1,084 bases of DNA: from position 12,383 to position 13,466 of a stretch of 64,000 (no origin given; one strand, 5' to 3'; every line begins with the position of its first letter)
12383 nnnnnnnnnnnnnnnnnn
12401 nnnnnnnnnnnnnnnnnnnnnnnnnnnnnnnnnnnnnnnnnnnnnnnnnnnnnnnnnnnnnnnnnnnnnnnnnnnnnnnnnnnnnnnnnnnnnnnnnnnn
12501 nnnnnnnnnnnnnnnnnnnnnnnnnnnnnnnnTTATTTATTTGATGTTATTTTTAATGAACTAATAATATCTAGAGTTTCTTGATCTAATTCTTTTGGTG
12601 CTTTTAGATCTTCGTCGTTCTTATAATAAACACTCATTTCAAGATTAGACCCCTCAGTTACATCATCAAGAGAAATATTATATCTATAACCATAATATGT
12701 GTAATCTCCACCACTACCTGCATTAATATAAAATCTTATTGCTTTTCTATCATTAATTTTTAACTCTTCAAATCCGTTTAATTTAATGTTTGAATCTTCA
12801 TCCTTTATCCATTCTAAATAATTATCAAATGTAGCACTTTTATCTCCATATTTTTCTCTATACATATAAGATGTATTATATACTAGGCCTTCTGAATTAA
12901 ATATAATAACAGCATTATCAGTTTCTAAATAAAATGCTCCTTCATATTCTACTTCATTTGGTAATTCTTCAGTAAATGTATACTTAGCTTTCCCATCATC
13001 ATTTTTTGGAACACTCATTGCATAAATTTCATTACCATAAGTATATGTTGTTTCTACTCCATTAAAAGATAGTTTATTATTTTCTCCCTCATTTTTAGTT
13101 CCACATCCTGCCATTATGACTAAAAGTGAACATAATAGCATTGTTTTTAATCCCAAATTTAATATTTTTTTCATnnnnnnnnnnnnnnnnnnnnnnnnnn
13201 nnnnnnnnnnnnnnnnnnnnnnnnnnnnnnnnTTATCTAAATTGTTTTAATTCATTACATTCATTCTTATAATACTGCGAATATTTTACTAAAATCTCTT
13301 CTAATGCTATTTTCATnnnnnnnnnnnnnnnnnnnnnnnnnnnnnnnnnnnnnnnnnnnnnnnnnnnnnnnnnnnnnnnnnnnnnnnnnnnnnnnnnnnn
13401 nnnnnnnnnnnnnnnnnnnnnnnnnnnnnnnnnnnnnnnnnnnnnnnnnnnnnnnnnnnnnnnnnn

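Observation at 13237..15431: ~298-bp near-perfect direct repeats bracketing the Nudix-SAHH gene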

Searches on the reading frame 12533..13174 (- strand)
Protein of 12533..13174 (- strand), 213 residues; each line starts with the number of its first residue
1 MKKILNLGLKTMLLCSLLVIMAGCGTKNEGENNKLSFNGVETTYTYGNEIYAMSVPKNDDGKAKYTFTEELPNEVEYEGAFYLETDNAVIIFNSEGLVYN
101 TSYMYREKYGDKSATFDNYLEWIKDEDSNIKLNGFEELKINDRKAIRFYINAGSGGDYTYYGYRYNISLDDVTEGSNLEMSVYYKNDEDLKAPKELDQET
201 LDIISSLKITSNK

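Call 4: search_protein_families(library=pfam, proteins=[window:12533-13174:-], max_evalue=0.01)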
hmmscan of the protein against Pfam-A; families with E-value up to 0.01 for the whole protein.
window:12533-13174:- (213 aa): 0 families

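Call 8: find_encoding_contigs(protein=window:12533-13174:-, flank=8000, max_places=10)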
Protein window:12533-13174:- (213 aa): 1 contig read that carries it; 1 place shown.
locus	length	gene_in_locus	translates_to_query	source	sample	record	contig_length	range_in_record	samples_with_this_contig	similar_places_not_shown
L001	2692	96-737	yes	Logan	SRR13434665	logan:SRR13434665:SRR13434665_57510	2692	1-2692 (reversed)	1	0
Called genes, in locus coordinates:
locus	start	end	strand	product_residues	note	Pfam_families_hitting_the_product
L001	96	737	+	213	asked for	-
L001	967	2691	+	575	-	?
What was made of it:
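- Tried and rejected: Only the lipoprotein gave a contig (call 8).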

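Call 24: search_protein_families(library=padloc, proteins=[window:12533-13174:-], max_evalue=0.01)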
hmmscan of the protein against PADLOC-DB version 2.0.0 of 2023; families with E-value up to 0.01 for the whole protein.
window:12533-13174:- (213 aa): 0 families
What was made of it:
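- On Known anti-phage defence systems: No PADLOC hit for the Nudix-SAHH-like protein or the lipoprotein (call 24)
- Tried and rejected: No PADLOC hit (call 24).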

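Call 25: search_protein_families(library=ncbifam, proteins=[window:12533-13174:-], max_evalue=0.01)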
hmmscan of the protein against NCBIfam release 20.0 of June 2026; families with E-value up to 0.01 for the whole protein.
window:12533-13174:- (213 aa): 0 families

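Call 39: list_cluster_members(proteins=[P0001, P0121, window:12533-13174:-, P0124, P0126, P0002])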
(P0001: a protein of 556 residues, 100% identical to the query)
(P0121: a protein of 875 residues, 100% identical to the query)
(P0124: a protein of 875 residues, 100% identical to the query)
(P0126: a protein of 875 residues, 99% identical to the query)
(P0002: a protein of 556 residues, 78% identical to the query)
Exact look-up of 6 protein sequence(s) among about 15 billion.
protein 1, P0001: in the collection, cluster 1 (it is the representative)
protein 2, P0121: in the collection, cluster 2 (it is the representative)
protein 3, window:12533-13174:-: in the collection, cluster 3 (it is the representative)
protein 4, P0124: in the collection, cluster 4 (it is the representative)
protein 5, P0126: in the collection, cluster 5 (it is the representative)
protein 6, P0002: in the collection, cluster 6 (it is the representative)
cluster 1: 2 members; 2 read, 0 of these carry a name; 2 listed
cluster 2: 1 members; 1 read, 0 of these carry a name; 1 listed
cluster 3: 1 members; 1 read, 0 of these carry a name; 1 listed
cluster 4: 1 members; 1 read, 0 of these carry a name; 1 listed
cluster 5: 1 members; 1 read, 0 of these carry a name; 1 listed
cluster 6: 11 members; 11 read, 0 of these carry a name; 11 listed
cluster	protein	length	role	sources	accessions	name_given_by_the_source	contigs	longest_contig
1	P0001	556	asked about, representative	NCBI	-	-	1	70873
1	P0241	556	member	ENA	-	-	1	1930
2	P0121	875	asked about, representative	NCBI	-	-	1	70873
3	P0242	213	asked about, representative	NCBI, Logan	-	-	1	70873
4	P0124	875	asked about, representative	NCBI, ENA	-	-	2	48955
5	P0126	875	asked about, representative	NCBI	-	-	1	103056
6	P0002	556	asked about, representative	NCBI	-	-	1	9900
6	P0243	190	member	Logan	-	-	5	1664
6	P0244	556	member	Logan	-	-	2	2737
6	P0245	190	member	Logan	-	-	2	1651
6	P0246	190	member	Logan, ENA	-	-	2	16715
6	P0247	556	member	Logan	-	-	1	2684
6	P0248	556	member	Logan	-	-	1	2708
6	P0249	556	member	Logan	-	-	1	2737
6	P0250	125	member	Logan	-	-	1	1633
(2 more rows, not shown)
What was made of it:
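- It is broken close to both gene ends, as expected if repeats flank it there too (call 39).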

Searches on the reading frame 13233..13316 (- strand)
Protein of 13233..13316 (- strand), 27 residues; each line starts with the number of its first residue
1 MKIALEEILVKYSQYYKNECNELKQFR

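Call 4: search_protein_families(library=pfam, proteins=[window:13233-13316:-], max_evalue=0.01)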
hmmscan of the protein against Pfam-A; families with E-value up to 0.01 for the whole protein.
window:13233-13316:- (27 aa): 0 families

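Call 64: list_cluster_members(proteins=[window:13544-15163:-, window:13544-15166:-, window:13233-13316:-, window:7975-12303:-, window:18133-19272:-])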
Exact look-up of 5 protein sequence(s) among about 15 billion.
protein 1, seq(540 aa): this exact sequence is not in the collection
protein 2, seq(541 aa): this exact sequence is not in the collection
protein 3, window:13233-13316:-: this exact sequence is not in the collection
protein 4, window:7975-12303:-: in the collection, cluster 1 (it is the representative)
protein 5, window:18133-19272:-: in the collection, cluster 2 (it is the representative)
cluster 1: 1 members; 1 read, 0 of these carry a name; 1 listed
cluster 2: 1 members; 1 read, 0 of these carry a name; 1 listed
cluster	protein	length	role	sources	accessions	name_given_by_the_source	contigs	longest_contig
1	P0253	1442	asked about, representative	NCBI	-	-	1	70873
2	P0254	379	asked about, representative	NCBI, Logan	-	-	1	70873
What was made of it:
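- Tried and rejected: Guessing its partial product (540 and 541 aa) found nothing in the collection (call 64).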
